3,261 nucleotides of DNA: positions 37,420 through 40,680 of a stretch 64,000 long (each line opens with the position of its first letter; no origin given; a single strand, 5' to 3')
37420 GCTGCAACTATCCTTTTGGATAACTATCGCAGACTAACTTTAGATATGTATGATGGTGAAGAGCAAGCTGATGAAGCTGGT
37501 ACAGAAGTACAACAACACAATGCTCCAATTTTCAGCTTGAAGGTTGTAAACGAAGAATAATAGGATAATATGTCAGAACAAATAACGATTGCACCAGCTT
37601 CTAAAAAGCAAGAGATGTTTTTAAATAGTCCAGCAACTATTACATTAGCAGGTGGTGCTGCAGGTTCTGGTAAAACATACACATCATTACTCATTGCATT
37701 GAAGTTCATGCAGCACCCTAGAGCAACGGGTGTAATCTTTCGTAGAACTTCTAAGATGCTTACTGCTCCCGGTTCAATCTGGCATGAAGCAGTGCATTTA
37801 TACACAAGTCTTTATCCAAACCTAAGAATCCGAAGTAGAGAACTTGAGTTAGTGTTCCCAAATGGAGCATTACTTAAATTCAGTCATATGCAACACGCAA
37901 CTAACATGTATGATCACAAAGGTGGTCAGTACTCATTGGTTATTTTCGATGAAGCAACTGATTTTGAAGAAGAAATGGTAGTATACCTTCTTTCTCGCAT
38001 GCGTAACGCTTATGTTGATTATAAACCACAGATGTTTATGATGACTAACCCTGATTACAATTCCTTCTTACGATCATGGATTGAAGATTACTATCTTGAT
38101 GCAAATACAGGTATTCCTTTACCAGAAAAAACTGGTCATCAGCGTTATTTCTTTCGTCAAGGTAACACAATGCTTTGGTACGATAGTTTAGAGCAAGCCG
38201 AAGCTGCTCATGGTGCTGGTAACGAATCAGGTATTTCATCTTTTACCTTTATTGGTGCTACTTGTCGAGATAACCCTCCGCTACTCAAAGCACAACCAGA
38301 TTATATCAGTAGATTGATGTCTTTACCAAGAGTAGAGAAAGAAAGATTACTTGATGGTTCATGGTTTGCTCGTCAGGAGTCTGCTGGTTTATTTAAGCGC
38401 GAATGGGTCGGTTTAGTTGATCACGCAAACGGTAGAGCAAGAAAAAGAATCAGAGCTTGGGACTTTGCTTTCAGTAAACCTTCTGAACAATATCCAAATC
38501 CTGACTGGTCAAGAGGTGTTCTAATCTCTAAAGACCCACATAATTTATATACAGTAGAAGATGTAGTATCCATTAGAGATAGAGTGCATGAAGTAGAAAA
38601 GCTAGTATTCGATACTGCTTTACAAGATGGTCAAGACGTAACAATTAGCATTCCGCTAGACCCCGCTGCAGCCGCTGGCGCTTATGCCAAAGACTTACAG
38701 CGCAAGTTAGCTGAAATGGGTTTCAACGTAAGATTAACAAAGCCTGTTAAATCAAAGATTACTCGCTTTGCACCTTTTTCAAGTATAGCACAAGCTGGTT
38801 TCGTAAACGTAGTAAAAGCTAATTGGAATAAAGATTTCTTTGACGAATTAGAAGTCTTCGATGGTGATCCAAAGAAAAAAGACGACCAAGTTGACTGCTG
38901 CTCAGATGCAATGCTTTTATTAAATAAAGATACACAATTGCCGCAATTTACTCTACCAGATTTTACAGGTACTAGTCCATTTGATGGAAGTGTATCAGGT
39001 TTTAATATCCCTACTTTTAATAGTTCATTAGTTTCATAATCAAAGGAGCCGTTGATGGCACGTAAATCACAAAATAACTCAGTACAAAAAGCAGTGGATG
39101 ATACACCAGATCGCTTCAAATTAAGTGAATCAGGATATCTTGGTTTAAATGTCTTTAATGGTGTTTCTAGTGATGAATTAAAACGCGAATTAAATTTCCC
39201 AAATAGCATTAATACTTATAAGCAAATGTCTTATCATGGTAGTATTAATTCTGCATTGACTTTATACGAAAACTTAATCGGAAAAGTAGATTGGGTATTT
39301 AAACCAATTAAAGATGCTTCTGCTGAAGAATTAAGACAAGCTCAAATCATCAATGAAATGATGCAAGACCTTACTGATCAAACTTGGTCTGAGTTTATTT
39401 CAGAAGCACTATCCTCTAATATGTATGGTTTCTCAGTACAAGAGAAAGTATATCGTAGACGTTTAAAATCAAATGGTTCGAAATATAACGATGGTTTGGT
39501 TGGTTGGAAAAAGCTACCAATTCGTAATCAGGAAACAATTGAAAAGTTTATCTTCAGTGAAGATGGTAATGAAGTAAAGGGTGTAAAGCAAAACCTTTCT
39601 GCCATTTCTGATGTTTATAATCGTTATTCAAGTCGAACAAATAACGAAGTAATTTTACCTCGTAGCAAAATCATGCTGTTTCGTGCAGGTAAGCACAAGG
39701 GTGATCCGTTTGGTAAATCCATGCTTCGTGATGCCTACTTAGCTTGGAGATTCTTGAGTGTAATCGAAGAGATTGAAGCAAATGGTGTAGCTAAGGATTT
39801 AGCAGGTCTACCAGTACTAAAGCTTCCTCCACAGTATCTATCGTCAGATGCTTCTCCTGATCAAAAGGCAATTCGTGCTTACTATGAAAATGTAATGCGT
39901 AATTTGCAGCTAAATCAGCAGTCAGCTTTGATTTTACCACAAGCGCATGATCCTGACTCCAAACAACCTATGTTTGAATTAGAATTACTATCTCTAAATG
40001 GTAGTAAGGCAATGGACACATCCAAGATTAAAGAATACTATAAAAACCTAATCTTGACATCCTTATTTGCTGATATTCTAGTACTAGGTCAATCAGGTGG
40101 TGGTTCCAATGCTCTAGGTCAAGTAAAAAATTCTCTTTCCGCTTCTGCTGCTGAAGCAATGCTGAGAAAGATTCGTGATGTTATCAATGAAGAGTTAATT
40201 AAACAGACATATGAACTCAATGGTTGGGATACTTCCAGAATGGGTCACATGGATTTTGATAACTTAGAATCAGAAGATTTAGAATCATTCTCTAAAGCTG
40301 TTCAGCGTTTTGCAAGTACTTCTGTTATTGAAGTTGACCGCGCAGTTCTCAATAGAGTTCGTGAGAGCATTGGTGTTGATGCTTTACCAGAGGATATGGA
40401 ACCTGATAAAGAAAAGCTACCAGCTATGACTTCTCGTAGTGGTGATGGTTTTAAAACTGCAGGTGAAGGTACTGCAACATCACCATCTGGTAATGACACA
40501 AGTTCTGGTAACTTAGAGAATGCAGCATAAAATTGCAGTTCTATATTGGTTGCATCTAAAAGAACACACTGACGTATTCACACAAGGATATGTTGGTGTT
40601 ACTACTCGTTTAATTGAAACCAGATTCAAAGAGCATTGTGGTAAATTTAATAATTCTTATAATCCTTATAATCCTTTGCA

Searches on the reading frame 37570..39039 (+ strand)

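Call 11: search_protein_families(library=phrogs, proteins=[window:37570-39039:+], max_evalue=0.00001)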
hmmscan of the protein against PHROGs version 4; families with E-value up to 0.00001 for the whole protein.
window:37570-39039:+ (489 aa): 6 families
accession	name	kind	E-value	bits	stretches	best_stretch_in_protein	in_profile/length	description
phrog_979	-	head and packaging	6.5e-159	531.6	1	3-469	147-617/642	terminase large subunit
phrog_9526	-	head and packaging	2.8e-56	192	1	1-266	2-271/280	terminase large subunit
phrog_9453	-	head and packaging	6.3e-34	118.6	1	264-465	2-224/233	terminase large subunit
phrog_12171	-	head and packaging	5.8e-24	85.3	1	353-453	1-97/110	terminase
phrog_38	-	head and packaging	8.3e-20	72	1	270-460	523-712/760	terminase large subunit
phrog_2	-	head and packaging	1.8e-18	67.7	1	5-445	262-590/807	terminase large subunit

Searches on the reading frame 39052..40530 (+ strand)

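Call 11: search_protein_families(library=phrogs, proteins=[window:39052-40530:+], max_evalue=0.00001)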
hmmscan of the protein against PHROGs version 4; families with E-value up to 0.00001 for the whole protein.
window:39052-40530:+ (492 aa): 4 families
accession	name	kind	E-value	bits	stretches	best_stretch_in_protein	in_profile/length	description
phrog_113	-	head and packaging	7.6e-78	263.9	1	2-471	10-437/1272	portal protein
phrog_30239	-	unknown function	1.7e-15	58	1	46-322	54-345/349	-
phrog_28799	-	unknown function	5.2e-06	27.5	1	2-163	2-164/178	-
phrog_12381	-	unknown function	9e-06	27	0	248-316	10-78/91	-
